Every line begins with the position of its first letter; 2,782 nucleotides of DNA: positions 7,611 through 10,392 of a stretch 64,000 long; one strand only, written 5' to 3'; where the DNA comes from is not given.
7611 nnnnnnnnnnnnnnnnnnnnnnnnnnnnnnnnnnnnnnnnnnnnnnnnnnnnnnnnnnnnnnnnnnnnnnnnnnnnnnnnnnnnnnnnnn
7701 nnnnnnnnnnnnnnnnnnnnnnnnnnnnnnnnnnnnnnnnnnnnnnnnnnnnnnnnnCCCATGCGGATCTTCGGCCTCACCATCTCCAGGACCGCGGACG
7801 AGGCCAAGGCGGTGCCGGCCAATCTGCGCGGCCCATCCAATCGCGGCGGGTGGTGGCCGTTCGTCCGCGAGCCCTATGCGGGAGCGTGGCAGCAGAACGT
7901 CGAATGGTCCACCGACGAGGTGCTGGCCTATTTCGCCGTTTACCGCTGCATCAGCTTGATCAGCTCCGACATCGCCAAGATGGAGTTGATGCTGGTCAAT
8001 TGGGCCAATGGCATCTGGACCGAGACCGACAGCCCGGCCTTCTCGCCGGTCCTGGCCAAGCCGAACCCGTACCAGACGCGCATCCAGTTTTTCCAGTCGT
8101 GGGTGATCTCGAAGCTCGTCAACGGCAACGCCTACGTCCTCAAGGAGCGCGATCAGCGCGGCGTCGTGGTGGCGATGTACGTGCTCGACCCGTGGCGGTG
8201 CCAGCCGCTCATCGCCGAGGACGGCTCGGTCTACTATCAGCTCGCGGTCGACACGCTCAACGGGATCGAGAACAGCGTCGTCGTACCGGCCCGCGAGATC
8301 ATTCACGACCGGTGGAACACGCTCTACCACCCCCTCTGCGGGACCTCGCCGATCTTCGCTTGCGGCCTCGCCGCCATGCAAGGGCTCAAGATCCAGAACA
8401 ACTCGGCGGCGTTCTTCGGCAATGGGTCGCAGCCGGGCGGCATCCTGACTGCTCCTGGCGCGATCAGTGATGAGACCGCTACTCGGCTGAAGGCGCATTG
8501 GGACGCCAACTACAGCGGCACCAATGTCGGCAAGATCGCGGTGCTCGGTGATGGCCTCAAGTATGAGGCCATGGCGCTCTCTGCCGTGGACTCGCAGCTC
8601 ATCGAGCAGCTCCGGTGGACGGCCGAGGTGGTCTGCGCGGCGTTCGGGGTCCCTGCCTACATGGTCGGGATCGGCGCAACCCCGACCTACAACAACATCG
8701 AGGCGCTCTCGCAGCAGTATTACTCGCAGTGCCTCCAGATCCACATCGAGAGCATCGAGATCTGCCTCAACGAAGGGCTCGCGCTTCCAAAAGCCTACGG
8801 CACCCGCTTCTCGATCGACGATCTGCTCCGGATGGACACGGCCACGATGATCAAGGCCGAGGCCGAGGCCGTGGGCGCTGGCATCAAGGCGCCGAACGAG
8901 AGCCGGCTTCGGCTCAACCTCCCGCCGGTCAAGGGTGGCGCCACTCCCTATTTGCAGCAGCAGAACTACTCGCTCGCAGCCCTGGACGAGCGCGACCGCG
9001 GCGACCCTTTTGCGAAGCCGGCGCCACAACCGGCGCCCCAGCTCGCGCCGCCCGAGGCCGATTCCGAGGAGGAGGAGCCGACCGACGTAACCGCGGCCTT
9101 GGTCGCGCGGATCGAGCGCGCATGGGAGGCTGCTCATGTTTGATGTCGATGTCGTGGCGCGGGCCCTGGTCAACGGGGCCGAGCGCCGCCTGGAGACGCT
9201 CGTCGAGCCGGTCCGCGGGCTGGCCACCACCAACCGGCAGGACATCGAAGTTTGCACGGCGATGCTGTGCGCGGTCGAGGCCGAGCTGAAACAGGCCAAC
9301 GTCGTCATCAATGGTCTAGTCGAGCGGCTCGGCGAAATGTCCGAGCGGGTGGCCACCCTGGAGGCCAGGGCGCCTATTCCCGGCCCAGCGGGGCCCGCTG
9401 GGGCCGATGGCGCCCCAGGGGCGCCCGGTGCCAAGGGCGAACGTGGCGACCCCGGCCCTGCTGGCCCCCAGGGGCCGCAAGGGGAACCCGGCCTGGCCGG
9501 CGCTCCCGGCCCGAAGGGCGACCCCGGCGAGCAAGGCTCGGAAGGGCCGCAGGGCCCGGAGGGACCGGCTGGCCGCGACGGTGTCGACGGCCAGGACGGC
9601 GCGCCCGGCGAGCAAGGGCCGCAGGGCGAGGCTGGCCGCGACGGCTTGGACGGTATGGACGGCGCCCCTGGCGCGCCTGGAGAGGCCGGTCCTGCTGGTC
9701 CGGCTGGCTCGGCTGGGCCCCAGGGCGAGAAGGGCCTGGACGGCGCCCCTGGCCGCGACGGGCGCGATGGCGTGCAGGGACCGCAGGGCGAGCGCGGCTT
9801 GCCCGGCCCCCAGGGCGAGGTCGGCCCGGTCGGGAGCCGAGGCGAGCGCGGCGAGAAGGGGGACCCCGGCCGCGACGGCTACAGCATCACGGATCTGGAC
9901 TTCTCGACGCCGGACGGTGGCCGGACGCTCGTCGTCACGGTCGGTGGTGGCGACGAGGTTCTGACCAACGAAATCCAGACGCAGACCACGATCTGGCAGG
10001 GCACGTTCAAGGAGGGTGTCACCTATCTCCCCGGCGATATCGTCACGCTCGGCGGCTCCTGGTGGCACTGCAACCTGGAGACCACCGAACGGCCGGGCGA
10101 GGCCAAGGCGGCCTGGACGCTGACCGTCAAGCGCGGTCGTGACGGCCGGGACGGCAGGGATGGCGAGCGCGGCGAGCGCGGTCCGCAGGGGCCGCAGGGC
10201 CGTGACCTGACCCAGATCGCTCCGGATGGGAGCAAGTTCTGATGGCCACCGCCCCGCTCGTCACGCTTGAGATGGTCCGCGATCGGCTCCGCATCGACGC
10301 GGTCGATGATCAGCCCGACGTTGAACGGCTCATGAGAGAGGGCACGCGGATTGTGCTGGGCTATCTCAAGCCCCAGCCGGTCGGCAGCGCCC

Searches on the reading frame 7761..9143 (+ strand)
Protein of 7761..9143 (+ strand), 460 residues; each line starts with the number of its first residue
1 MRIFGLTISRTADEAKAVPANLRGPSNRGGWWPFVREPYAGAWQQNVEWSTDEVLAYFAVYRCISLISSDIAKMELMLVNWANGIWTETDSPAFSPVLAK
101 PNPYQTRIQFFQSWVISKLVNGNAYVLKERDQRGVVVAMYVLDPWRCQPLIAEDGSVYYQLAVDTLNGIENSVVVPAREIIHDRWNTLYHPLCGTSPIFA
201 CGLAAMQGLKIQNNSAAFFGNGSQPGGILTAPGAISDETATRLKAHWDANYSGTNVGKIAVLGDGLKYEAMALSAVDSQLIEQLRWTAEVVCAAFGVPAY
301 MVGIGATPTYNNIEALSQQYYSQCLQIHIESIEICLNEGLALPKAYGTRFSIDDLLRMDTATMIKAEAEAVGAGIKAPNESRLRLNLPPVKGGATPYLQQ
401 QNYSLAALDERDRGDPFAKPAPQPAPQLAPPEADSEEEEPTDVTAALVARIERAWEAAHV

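Call 50: search_protein_families(library=phrogs, proteins=[window:7761-9143:+], max_evalue=0.001)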
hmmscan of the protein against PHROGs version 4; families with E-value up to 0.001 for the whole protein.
window:7761-9143:+ (460 aa): 7 families
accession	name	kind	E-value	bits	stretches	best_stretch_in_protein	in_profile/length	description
phrog_2271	-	head and packaging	7.1e-130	435.2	1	34-428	29-425/859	portal protein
phrog_12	-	head and packaging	3.2e-105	354.5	1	35-437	71-466/646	portal protein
phrog_21454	-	unknown function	1.8e-63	215.7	1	230-429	3-203/320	-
phrog_2662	-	head and packaging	5.5e-59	201.4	1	52-444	62-467/717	portal protein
phrog_5929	-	head and packaging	3.7e-54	184.5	1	211-413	4-210/228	portal protein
phrog_9856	-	unknown function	5.4e-54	183.6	1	34-224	29-220/223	-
phrog_11323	-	unknown function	6.9e-07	30.4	1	308-403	8-106/130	-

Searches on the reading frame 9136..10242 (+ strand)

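Call 50: search_protein_families(library=phrogs, proteins=[window:9136-10242:+], max_evalue=0.001)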
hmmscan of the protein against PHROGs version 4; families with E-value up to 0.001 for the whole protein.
window:9136-10242:+ (368 aa): 38 families (the best 25 are shown)
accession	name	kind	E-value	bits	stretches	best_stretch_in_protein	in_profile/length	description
phrog_5073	-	tail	9.7e-39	134.7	3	154-248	260-354/519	tail fiber protein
phrog_6320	-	tail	2e-38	133.7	2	72-209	72-212/745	tail fiber protein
phrog_8745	-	tail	2.8e-28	98.8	2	152-251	1383-1482/1803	tail fiber protein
phrog_1806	-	tail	1.3e-26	94.5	2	137-254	118-236/276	collagen like minor tail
phrog_819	-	tail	5.7e-25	88.7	1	82-356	477-717/1024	tail protein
phrog_26246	-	tail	8.9e-23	82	2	37-194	44-203/329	tail protein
phrog_366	-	tail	1.5e-22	81.7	2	175-252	308-385/474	tail fiber protein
phrog_1289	-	head and packaging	5e-22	79.8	1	251-341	240-331/331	portal protein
phrog_18350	-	tail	1e-21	78.8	3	147-253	91-198/253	tail fiber protein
phrog_1658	-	unknown function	1.1e-16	62.4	2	179-298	43-155/239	-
phrog_16748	-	unknown function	1.8e-16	61.3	1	252-340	53-142/143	-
phrog_38766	-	head and packaging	4.3e-16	59.5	3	194-251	106-163/478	virion structural protein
phrog_26346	-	unknown function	1.8e-15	57.7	2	86-180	181-272/659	-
phrog_32123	-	unknown function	3.1e-15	56.5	2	123-217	219-313/532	-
phrog_10972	-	tail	7.9e-15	56.2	0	83-134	160-217/343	tail fiber protein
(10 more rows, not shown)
